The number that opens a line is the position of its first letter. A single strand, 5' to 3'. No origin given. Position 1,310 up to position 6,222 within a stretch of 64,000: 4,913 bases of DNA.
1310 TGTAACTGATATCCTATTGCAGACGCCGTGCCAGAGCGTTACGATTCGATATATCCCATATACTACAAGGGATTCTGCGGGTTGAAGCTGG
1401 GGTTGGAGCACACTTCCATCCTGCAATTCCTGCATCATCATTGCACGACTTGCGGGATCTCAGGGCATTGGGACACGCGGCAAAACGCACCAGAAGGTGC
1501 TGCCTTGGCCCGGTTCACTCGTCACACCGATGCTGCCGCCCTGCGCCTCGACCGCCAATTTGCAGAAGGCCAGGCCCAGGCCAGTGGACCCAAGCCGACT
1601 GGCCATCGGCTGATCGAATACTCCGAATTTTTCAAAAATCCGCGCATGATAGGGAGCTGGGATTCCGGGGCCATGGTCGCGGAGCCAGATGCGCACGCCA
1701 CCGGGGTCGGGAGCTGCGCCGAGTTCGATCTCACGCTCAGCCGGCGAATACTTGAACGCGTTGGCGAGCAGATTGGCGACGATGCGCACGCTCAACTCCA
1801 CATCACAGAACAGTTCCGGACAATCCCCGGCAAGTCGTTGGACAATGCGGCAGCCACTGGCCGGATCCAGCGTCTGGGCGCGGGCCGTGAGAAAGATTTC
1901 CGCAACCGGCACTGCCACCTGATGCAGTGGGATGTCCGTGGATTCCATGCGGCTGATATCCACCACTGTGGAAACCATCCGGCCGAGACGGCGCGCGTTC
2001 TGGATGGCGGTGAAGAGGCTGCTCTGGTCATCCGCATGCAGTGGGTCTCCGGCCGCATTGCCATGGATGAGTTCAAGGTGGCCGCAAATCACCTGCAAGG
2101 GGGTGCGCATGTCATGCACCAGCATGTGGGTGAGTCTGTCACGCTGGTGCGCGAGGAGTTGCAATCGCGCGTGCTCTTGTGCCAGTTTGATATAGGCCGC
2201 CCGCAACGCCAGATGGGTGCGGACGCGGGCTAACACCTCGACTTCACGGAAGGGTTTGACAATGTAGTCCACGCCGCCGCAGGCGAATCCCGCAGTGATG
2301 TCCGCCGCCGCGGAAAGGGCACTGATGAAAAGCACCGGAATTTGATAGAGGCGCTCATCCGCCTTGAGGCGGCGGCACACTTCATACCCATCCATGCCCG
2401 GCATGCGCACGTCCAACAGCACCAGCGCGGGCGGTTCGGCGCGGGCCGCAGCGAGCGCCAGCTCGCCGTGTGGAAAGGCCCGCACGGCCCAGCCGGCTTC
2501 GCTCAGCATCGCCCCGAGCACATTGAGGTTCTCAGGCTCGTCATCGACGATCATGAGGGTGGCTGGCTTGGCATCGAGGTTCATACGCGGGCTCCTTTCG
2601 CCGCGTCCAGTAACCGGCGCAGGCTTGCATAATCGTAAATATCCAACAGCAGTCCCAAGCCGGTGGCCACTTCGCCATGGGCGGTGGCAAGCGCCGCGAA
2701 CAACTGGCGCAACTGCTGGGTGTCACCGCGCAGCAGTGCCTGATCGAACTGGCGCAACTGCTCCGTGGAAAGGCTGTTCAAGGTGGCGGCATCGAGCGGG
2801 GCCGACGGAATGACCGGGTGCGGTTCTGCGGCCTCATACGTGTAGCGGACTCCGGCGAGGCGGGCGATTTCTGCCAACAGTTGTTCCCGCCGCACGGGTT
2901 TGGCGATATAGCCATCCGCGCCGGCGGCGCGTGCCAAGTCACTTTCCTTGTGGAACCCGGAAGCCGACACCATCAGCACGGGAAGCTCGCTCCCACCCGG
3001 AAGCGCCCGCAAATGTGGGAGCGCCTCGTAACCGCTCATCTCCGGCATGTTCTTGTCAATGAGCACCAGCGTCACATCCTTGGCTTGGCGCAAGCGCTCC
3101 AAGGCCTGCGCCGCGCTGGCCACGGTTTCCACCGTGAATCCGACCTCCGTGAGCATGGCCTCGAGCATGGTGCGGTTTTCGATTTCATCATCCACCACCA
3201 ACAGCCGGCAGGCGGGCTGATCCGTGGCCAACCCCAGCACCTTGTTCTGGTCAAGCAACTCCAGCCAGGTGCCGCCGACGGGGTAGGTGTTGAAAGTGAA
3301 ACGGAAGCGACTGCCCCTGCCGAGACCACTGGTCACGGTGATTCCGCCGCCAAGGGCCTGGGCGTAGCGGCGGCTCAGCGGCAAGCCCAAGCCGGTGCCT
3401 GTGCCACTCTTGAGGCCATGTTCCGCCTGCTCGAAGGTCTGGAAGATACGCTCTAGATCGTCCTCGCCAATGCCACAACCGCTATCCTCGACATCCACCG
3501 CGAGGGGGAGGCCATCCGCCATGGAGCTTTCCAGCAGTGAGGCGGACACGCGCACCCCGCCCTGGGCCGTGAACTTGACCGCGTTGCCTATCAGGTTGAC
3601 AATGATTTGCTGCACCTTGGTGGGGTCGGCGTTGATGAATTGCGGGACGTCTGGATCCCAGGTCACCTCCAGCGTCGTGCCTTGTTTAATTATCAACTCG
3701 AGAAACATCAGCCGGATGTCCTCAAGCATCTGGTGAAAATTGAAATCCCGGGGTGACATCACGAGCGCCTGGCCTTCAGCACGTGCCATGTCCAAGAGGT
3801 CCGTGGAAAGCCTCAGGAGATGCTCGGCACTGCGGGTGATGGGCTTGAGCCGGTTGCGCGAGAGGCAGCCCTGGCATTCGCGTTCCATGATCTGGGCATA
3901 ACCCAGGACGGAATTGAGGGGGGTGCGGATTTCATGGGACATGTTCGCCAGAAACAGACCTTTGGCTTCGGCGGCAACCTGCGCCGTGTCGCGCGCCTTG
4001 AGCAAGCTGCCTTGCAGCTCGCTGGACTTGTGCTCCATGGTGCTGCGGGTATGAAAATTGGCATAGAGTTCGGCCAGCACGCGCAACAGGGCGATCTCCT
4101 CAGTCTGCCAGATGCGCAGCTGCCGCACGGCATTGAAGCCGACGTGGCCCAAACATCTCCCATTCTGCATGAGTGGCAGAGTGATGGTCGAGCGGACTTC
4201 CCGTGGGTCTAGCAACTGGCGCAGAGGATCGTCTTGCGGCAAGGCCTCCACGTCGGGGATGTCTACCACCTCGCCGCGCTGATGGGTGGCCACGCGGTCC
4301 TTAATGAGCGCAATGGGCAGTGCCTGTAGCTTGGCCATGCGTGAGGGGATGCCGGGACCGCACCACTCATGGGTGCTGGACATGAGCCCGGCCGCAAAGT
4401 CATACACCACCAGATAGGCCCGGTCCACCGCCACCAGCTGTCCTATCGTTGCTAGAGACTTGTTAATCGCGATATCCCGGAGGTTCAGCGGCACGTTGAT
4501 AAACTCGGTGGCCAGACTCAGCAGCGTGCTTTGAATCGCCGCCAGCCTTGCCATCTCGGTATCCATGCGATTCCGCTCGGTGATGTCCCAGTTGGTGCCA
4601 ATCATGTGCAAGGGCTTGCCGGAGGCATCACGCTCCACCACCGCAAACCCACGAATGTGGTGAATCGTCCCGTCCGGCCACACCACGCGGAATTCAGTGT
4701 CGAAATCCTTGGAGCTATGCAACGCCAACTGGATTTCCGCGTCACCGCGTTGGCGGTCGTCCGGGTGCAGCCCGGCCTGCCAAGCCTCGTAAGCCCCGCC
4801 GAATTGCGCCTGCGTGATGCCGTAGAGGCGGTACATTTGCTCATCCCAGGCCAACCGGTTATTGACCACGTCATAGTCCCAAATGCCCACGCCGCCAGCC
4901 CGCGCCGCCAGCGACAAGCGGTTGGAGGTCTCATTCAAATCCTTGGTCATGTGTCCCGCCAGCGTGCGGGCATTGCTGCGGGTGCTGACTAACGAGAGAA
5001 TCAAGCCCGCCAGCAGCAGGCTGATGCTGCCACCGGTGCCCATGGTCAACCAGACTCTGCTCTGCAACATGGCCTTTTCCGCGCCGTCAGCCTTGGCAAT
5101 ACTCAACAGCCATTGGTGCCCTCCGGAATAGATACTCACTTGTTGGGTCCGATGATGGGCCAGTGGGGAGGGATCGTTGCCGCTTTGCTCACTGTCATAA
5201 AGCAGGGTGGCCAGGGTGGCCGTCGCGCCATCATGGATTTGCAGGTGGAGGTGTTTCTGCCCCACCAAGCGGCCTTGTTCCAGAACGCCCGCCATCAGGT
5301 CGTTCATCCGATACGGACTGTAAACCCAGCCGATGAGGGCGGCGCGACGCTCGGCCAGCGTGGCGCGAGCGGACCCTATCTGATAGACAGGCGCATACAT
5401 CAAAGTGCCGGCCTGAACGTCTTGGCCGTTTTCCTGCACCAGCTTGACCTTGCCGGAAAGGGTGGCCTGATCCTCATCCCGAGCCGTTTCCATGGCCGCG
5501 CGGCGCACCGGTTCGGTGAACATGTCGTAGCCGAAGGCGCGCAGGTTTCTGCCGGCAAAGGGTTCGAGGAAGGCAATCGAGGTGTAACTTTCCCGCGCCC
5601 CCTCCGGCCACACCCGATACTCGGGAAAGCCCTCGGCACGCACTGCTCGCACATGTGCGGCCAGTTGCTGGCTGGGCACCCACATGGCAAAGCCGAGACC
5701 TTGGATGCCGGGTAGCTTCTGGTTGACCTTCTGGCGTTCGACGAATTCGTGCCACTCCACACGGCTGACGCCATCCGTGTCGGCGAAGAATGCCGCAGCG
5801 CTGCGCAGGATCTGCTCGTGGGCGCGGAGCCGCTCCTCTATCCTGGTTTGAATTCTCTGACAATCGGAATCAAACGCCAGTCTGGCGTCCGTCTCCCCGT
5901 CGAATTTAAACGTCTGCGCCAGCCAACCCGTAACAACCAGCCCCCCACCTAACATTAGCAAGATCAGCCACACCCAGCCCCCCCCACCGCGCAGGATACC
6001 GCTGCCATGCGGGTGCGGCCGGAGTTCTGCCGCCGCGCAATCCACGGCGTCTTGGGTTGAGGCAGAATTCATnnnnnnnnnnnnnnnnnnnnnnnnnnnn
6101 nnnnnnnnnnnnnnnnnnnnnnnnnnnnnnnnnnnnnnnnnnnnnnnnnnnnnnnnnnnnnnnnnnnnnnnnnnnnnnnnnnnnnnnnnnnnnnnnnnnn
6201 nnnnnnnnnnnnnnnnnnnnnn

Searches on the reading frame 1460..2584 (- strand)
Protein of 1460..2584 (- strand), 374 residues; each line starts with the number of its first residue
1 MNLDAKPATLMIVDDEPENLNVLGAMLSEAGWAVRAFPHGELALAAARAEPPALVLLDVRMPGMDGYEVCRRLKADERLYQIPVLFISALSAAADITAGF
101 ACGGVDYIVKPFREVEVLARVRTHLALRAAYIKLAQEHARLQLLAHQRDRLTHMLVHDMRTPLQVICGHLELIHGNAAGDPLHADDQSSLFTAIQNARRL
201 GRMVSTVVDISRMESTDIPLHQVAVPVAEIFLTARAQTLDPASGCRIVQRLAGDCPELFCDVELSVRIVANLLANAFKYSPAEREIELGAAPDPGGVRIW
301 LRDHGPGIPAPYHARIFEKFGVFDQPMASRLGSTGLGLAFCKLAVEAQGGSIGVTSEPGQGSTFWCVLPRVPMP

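Call 7: search_protein_families(library=pfam, proteins=[window:1460-2584:-], max_evalue=0.001)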
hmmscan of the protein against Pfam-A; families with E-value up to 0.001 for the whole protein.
window:1460-2584:- (374 aa): 3 families
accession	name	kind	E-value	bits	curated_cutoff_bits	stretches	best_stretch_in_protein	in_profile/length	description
PF00072.30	Response_reg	-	3.2e-25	88.9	30.2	1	11-121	2-110/111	Response regulator receiver domain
PF02518.31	HATPase_c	-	2.8e-21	76.4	26.4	1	266-370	7-109/111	Histidine kinase-, DNA gyrase B-, and HSP90-like ATPase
PF00512.31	HisKA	-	3.6e-10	40.2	26.9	1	148-215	2-65/66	His Kinase A (phospho-acceptor) domain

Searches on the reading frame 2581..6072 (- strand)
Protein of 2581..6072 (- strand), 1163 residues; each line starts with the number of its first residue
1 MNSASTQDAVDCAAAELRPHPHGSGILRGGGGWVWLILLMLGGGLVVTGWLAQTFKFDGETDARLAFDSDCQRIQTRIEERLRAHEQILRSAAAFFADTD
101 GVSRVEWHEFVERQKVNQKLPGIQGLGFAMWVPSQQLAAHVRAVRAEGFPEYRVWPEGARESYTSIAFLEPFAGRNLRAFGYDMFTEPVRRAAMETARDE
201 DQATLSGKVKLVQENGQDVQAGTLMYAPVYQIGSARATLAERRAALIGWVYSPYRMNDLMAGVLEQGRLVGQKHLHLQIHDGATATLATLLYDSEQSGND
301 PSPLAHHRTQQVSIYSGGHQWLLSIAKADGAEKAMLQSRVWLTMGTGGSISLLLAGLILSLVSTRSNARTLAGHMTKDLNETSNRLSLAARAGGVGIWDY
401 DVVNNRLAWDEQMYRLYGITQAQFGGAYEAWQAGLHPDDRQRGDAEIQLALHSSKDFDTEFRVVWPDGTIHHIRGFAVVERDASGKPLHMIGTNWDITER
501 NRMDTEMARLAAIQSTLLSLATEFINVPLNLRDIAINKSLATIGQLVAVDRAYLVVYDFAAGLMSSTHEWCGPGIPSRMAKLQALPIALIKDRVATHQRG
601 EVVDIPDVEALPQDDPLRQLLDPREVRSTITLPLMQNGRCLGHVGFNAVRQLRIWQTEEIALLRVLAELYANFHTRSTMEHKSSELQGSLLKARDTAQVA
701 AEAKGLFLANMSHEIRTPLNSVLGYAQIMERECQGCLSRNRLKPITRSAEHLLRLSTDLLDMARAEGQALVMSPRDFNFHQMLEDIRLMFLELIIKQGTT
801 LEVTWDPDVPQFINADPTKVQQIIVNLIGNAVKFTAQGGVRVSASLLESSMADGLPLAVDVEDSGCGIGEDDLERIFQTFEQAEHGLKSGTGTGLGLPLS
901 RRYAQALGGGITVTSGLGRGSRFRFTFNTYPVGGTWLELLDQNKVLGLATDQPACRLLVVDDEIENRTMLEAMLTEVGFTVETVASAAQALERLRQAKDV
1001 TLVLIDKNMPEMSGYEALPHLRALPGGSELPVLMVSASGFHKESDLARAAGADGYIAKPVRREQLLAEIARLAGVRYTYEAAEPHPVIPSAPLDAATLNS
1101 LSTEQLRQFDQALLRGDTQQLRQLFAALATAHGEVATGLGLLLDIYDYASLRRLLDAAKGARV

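Call 7: search_protein_families(library=pfam, proteins=[window:2581-6072:-], max_evalue=0.001)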
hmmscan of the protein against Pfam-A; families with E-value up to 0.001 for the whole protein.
window:2581-6072:- (1163 aa): 7 families
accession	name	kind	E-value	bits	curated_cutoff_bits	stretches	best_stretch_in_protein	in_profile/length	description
PF03924.19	CHASE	-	7.2e-66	222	25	1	101-292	2-189/189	CHASE domain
PF02518.31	HATPase_c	-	2.4e-23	83.1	26.4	1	816-928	2-108/111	Histidine kinase-, DNA gyrase B-, and HSP90-like ATPase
PF00072.30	Response_reg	-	2.2e-22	79.8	30.2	1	958-1069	2-110/111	Response regulator receiver domain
PF08447.18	PAS_3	-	2.3e-20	73.1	25.6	1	407-494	2-89/89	PAS fold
PF00512.31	HisKA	-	4.3e-17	62.3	26.9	1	703-767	1-65/66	His Kinase A (phospho-acceptor) domain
PF01590.32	GAF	-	3.1e-09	37.9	22.4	1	537-671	7-130/133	GAF domain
PF06490.17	FleQ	-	0.0009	20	22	0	956-1069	1-103/108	Flagellar regulatory protein FleQ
